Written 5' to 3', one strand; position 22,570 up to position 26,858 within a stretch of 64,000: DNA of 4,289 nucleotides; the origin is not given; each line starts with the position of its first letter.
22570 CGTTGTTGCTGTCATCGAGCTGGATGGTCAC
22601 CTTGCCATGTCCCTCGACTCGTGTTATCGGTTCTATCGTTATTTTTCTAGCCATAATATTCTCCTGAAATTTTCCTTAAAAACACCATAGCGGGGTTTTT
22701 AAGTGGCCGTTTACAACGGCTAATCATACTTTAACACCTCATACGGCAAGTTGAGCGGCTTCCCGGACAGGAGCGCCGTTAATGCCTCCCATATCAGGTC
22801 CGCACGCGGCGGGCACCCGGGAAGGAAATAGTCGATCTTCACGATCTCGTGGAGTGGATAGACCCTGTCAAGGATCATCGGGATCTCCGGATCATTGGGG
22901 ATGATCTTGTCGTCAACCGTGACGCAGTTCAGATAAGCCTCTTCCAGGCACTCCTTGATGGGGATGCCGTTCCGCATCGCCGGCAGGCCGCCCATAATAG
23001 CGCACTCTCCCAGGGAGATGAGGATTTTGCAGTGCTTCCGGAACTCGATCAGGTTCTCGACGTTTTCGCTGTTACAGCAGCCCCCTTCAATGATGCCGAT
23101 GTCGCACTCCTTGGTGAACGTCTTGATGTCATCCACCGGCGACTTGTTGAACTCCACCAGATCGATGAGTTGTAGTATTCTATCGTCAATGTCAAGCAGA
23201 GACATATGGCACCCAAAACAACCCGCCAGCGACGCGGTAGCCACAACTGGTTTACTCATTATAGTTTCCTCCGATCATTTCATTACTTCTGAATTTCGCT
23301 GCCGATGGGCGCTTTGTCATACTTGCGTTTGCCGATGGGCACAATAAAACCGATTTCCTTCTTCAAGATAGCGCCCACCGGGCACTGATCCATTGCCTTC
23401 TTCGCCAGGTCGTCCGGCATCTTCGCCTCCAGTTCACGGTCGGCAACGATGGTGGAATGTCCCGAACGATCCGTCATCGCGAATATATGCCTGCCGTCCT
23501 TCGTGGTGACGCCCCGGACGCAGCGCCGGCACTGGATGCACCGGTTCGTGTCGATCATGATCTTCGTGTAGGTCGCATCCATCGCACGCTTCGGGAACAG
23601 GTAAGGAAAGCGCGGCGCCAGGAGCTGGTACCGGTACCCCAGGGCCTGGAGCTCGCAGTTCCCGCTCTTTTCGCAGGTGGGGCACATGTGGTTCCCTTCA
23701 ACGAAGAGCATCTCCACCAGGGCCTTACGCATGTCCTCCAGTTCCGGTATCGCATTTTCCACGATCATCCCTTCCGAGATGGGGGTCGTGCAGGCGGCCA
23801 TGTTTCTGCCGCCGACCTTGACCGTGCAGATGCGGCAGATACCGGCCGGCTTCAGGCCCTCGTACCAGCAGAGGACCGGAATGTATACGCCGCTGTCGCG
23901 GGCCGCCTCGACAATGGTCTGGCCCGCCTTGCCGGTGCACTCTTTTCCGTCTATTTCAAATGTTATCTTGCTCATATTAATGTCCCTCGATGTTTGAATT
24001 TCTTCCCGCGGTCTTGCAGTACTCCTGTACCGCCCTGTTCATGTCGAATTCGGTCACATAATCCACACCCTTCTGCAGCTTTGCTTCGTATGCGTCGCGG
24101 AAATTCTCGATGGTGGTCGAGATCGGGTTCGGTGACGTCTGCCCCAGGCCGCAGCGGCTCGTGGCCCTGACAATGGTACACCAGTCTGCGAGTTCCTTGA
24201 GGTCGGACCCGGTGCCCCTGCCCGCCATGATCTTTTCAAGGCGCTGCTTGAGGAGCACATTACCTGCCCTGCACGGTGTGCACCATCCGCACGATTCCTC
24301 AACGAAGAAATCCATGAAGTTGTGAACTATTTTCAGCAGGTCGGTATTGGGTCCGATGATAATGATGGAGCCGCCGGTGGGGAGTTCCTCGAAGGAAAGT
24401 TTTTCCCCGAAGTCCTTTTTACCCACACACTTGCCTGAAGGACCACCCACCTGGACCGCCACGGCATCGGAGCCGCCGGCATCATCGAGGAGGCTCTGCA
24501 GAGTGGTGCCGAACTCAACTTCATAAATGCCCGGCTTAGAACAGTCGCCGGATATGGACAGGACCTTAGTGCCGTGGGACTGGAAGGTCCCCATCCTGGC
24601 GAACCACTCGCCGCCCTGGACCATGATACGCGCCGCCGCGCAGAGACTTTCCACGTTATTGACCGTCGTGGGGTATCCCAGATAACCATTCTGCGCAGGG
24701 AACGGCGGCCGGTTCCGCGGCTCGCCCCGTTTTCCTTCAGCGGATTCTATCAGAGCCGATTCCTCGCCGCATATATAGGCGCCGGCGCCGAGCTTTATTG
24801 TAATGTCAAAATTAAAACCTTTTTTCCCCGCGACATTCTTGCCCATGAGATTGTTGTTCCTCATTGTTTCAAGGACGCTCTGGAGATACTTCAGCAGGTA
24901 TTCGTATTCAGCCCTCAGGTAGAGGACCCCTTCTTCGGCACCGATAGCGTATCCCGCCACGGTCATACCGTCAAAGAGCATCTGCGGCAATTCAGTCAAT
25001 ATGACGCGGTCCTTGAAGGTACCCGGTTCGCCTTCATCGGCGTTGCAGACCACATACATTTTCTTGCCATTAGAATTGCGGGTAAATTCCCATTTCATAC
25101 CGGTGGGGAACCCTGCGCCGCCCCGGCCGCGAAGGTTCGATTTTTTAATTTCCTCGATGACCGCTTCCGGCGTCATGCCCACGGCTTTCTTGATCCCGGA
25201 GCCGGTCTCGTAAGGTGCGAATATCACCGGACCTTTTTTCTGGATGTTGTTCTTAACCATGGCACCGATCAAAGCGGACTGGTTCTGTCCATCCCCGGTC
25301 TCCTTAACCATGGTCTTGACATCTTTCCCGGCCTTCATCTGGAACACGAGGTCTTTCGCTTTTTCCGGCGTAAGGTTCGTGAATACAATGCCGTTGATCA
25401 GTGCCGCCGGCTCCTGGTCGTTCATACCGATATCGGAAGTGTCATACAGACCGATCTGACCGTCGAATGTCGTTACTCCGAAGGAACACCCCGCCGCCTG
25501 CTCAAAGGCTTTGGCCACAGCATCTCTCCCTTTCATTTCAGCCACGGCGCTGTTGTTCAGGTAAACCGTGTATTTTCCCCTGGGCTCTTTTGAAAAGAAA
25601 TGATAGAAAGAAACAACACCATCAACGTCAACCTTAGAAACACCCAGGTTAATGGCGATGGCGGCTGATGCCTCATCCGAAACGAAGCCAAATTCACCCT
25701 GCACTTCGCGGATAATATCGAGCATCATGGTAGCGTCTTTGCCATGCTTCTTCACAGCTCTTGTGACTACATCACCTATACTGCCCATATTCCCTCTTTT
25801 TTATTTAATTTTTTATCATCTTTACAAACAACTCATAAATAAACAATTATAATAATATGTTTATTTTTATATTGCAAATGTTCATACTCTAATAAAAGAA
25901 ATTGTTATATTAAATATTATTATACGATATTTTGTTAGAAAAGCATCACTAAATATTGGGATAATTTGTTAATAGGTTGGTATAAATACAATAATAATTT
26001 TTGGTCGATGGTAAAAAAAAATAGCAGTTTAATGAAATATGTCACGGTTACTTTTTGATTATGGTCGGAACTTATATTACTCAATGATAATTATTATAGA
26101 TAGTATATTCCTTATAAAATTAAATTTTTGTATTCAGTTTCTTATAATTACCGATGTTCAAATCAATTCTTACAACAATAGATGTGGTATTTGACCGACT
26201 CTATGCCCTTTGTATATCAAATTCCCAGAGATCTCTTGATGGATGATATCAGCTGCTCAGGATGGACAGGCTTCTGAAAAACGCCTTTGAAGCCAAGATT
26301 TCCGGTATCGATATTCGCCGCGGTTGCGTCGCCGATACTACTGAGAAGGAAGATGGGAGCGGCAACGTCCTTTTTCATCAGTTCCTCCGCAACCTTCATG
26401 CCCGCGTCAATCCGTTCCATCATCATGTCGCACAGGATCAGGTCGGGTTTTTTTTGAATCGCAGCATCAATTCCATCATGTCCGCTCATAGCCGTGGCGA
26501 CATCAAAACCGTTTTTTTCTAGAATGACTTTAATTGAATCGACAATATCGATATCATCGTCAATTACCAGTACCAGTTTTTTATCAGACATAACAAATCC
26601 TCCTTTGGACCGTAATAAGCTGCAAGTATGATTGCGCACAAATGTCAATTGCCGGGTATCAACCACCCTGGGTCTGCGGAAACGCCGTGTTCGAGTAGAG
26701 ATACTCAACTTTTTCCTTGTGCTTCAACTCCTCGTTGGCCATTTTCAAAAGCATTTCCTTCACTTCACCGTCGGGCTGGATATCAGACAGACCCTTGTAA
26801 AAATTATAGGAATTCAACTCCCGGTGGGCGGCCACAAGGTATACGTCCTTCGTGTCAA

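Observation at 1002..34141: Strongly over-represented word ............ in both intergenic and coding DNA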

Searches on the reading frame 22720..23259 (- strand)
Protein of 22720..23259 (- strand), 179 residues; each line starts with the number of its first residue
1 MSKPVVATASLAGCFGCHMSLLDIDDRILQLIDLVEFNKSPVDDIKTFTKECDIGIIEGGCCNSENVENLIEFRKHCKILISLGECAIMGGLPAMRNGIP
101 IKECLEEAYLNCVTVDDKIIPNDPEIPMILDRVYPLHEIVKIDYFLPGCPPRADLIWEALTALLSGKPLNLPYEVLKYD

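Call 16: search_protein_families(library=pfam, proteins=[window:22720-23259:-])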
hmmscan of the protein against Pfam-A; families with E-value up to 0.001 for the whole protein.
window:22720-23259:- (179 aa): 1 family
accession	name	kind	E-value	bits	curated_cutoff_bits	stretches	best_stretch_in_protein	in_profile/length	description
PF01058.29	Oxidored_q6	-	3.7e-28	98.3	27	1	14-163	1-128/128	NADH ubiquinone oxidoreductase, 20 Kd subunit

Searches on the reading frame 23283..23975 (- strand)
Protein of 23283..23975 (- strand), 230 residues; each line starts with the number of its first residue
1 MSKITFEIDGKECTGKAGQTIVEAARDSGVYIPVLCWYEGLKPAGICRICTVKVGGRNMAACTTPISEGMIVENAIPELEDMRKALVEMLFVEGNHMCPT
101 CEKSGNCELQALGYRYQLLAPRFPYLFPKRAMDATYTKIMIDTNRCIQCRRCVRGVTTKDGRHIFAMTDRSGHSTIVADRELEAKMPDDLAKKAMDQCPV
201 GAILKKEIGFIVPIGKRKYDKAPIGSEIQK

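Call 16: search_protein_families(library=pfam, proteins=[window:23283-23975:-])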
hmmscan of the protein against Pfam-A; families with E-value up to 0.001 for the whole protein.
window:23283-23975:- (230 aa): 6 families
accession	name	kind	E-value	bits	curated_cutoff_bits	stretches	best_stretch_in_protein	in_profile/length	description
PF13510.11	Fer2_4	-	5.6e-20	71.6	22.8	1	3-74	3-79/82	2Fe-2S iron-sulfur cluster binding domain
PF10588.14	NADH-G_4Fe-4S_3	-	9.6e-14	51.1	27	1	83-118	1-36/40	NADH-ubiquinone oxidoreductase-G iron-sulfur binding region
PF22117.2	Fer4_Nqo3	-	2.6e-10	40.8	27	1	139-203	4-66/67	NADH-quinone oxidoreductase subunit 3, ferredoxin-like domain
PF13370.11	Fer4_13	-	4.1e-07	31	24.5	1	141-203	1-56/58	4Fe-4S single cluster domain of Ferredoxin I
PF13459.11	Fer4_15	-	4.4e-07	31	22.4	1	139-203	1-64/66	4Fe-4S single cluster domain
PF00111.32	Fer2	-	9.4e-06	25.9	21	1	7-56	2-49/77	2Fe-2S iron-sulfur cluster binding domain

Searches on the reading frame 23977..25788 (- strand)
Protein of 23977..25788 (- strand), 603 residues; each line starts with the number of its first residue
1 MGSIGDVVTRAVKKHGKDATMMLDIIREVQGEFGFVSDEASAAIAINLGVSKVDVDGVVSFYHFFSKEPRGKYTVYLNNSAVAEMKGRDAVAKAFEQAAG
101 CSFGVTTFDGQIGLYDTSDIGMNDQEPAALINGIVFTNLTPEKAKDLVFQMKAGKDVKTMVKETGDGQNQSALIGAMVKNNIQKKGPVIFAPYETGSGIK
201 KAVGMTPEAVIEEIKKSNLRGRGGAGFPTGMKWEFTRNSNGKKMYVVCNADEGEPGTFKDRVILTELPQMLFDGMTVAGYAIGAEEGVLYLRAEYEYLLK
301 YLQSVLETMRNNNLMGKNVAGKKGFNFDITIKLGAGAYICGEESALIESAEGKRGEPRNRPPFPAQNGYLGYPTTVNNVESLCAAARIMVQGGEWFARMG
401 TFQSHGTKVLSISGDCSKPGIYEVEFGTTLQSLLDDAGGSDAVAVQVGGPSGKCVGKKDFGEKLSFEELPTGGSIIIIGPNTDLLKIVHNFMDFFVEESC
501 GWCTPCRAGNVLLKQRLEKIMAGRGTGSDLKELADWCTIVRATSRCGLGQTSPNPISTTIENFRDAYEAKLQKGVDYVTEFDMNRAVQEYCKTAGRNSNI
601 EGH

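Call 16: search_protein_families(library=pfam, proteins=[window:23977-25788:-])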
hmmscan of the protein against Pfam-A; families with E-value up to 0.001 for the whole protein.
window:23977-25788:- (603 aa): 4 families
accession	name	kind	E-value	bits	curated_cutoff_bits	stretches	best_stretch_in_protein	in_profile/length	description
PF01512.22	Complex1_51K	-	1.8e-41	141.9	31.2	1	214-385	1-148/150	Nuo51 FMN-binding domain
PF01257.25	2Fe-2S_thioredx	-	4.1e-29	101.7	24.8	1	10-151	3-144/145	Thioredoxin-like [2Fe-2S] ferredoxin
PF10589.14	NADH_4Fe-4S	-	1.5e-28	99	23.5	1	487-569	2-84/85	NADH-ubiquinone oxidoreductase-F iron-sulfur binding region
PF10531.15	SLBB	-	0.0002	21.5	27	1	412-442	4-34/55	SLBB domain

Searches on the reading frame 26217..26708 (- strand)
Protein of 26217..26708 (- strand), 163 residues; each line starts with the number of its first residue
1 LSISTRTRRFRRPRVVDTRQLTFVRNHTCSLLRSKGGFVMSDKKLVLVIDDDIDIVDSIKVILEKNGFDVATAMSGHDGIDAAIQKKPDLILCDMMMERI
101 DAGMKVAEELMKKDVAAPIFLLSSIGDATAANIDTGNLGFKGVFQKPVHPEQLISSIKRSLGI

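Call 16: search_protein_families(library=pfam, proteins=[window:26217-26708:-])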
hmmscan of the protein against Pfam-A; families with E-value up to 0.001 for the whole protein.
window:26217-26708:- (163 aa): 2 families
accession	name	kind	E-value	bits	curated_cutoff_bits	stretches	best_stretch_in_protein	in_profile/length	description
PF00072.30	Response_reg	-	1.4e-19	70.8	30.2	1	46-157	1-110/111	Response regulator receiver domain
PF06490.17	FleQ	-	0.00032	21.4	22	1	46-159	2-105/108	Flagellar regulatory protein FleQ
